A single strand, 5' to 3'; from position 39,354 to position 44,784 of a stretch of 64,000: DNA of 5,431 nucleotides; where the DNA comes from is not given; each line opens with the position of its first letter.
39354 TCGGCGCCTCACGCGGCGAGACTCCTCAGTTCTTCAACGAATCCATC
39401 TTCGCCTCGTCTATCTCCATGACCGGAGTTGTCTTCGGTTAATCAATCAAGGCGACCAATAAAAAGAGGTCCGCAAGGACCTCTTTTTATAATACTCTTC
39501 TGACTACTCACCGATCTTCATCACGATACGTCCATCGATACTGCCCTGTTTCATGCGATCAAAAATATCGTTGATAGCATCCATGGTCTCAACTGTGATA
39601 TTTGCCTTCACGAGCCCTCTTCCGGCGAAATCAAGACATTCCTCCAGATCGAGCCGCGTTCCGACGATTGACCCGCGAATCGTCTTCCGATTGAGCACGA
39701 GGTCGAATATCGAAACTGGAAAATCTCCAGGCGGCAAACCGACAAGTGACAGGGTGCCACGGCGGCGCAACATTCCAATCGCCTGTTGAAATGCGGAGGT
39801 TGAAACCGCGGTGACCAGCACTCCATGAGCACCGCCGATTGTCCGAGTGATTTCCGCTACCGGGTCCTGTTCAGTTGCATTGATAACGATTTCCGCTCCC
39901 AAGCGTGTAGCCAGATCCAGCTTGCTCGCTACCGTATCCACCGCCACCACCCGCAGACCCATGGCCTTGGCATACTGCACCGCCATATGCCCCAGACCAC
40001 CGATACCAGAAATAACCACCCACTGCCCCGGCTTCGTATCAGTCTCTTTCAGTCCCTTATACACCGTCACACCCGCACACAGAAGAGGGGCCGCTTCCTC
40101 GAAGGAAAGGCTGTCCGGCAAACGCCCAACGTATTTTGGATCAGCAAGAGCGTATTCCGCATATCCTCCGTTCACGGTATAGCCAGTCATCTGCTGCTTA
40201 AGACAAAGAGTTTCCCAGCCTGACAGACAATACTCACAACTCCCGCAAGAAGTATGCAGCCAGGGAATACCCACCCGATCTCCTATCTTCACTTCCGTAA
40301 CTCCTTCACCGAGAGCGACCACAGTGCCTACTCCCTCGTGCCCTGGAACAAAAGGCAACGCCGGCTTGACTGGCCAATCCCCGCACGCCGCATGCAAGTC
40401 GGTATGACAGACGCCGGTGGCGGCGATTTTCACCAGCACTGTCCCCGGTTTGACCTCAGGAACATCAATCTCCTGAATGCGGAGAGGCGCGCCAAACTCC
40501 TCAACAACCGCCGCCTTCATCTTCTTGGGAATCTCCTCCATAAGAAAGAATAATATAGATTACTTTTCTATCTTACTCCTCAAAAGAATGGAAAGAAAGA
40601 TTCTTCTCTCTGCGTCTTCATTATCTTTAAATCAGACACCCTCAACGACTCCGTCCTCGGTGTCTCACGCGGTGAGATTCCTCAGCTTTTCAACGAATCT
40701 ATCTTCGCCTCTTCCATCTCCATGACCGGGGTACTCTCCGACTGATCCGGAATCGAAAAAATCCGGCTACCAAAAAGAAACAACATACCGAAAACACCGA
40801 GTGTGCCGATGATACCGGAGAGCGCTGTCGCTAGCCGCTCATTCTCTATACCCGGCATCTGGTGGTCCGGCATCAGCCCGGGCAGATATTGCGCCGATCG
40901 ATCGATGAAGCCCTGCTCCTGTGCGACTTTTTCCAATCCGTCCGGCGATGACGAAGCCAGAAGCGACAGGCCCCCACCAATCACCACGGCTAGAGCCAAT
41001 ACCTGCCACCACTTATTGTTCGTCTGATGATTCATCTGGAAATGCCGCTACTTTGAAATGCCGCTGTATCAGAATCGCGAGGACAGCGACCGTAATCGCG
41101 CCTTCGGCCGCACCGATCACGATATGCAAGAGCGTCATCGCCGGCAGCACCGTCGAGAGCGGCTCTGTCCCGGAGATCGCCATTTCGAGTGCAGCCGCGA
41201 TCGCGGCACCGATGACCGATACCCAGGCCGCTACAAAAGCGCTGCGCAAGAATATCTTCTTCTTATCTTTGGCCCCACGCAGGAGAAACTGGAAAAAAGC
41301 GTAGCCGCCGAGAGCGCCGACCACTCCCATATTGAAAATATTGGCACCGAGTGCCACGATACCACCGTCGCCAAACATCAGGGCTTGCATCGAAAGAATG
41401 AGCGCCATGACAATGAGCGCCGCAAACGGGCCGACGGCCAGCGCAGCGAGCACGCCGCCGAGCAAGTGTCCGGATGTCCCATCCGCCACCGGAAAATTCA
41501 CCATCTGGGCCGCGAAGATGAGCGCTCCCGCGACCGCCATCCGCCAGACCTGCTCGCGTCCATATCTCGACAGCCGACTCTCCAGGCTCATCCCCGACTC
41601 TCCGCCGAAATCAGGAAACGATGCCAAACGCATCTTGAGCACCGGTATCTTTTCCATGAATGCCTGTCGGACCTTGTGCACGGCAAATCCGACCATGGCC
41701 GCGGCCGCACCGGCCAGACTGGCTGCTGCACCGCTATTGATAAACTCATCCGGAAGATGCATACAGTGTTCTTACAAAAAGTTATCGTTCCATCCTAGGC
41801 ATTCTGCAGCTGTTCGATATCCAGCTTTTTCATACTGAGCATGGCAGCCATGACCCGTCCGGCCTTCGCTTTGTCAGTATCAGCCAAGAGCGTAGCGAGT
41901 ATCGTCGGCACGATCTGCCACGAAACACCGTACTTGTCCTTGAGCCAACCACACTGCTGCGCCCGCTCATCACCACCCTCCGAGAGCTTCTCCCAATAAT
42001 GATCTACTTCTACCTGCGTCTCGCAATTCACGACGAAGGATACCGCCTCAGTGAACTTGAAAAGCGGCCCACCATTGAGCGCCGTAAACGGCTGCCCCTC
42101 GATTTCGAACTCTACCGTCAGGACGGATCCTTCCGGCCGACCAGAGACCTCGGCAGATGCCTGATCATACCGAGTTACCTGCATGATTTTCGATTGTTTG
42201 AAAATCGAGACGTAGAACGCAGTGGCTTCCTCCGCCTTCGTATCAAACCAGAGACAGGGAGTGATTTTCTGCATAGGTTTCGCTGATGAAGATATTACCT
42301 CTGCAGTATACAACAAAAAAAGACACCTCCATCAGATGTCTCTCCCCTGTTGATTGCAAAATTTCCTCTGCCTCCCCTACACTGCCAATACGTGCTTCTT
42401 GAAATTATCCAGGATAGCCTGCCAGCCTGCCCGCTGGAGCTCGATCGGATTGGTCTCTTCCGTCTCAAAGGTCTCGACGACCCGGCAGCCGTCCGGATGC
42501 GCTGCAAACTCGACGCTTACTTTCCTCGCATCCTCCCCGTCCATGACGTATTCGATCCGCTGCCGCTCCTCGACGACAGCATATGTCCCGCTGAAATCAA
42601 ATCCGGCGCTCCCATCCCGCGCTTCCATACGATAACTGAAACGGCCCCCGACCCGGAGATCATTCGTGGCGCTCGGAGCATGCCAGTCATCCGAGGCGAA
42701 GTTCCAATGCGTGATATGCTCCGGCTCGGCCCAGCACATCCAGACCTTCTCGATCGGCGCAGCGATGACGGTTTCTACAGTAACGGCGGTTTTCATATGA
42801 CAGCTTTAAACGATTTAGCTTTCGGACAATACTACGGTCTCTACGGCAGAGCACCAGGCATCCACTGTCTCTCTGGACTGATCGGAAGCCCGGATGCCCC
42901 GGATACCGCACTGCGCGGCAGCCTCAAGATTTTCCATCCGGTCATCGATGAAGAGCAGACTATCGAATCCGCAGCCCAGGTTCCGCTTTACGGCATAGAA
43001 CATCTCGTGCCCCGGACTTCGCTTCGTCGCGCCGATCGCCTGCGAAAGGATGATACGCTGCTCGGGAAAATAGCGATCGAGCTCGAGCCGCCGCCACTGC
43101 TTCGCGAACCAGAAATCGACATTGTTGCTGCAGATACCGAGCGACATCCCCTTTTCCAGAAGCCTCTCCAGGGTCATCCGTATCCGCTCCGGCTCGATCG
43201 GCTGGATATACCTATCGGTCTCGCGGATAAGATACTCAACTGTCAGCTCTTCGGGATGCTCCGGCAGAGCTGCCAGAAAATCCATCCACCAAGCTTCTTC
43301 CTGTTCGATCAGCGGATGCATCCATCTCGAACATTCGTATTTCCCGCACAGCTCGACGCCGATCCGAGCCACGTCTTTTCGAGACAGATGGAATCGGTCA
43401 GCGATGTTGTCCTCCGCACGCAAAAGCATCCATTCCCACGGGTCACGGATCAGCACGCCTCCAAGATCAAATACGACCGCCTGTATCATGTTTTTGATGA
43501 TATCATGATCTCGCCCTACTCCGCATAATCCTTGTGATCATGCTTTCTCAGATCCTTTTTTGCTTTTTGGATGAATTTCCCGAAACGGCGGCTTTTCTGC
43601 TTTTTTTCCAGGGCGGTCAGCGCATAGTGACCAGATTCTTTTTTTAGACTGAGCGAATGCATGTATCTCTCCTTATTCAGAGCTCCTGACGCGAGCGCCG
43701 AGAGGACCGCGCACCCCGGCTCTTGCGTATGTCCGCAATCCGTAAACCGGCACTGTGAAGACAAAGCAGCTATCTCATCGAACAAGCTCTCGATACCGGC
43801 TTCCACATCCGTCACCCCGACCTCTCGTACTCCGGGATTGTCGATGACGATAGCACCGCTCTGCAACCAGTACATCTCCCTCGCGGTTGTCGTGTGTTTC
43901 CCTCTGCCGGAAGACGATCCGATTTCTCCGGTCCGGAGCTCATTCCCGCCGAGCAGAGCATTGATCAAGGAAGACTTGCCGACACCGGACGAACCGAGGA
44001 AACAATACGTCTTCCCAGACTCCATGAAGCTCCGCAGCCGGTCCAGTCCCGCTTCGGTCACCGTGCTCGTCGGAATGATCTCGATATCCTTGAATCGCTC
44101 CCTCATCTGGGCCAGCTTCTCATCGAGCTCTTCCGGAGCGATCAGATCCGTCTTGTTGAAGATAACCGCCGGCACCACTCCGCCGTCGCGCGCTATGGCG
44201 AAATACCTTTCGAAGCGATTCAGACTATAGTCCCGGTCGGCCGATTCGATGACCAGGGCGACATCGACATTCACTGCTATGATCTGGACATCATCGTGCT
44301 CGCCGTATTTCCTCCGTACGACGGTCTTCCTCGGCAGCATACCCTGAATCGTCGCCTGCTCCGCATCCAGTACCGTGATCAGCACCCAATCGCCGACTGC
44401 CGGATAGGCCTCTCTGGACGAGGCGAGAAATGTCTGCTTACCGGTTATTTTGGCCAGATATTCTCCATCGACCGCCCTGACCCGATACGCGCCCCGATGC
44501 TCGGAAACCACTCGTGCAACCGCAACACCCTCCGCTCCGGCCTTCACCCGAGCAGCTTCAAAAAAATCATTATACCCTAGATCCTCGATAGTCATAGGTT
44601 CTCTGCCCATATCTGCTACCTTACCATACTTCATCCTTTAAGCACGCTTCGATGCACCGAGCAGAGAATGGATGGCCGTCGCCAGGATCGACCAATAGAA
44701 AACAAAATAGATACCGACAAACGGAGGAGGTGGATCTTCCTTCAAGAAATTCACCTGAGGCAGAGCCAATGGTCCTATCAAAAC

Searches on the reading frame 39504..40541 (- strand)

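Call 20: search_protein_families(library=pfam, proteins=[window:39504-40541:-], max_evalue=0.01)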
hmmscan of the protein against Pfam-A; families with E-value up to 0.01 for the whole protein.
window:39504-40541:- (345 aa): 3 families
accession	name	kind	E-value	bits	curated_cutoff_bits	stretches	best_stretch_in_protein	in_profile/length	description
PF00107.32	ADH_zinc_N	-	1e-31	110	31.8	1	182-305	1-126/129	Zinc-binding dehydrogenase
PF08240.17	ADH_N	-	3.8e-31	107.9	23.5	1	31-143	1-104/104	Alcohol dehydrogenase GroES-like domain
PF01262.27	AlaDh_PNT_C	-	0.002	18.1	23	0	170-246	27-100/214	Alanine dehydrogenase/PNT, C-terminal domain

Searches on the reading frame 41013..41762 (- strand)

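Call 20: search_protein_families(library=pfam, proteins=[window:41013-41762:-], max_evalue=0.01)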
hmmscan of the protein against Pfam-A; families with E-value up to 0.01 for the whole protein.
window:41013-41762:- (249 aa): 1 family
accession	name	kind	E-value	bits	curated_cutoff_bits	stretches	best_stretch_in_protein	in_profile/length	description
PF01891.21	CbiM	-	1.2e-49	169.4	23.1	1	68-234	34-201/205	Cobalt uptake substrate-specific transmembrane region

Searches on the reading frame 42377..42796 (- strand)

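Call 76: search_protein_families(library=pfam, proteins=[window:42377-42796:-], max_evalue=0.001)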
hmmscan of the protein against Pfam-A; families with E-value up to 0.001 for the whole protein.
window:42377-42796:- (139 aa): 2 families
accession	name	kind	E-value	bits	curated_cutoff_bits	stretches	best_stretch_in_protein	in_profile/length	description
PF08327.17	AHSA1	-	8e-24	84.7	22.1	1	12-135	1-123/125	Activator of Hsp90 ATPase homolog 1-like protein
PF10604.15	Polyketide_cyc2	-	4.5e-07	30.7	27.4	1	3-118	2-113/142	Polyketide cyclase / dehydrase and lipid transport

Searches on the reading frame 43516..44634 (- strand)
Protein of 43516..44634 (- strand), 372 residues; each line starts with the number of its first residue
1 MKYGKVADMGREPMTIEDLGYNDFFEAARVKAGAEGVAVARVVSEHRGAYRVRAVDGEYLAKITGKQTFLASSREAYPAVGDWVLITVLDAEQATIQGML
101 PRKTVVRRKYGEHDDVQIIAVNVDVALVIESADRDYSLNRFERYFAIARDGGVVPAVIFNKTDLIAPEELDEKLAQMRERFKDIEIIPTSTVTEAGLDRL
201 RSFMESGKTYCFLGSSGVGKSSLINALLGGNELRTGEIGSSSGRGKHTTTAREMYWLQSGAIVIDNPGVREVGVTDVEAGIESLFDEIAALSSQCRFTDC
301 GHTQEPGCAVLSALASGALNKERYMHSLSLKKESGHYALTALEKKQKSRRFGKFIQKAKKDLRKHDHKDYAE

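Call 20: search_protein_families(library=pfam, proteins=[window:43516-44634:-], max_evalue=0.01)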
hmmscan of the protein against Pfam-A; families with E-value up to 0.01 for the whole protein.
window:43516-44634:- (372 aa): 6 families
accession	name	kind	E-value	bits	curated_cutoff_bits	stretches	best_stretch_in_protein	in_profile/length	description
PF03193.22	RsgA_GTPase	-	2.5e-45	154.8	30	1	100-274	2-173/174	RsgA GTPase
PF01926.29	MMR_HSR1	-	2.9e-06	27.8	21.9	1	211-273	3-59/113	50S ribosome-binding GTPase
PF00005.33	ABC_tran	-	7e-06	27.1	25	1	203-259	7-66/137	ABC transporter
PF00009.33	GTP_EFTU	-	0.00037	20.6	26.5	1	120-202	90-180/188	Elongation factor Tu GTP binding domain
PF02421.24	FeoB_N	-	0.0025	17.8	27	0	210-269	3-57/156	Ferrous iron transport protein B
PF00350.29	Dynamin_N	-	0.0073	16.8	27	0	212-237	3-28/168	Dynamin family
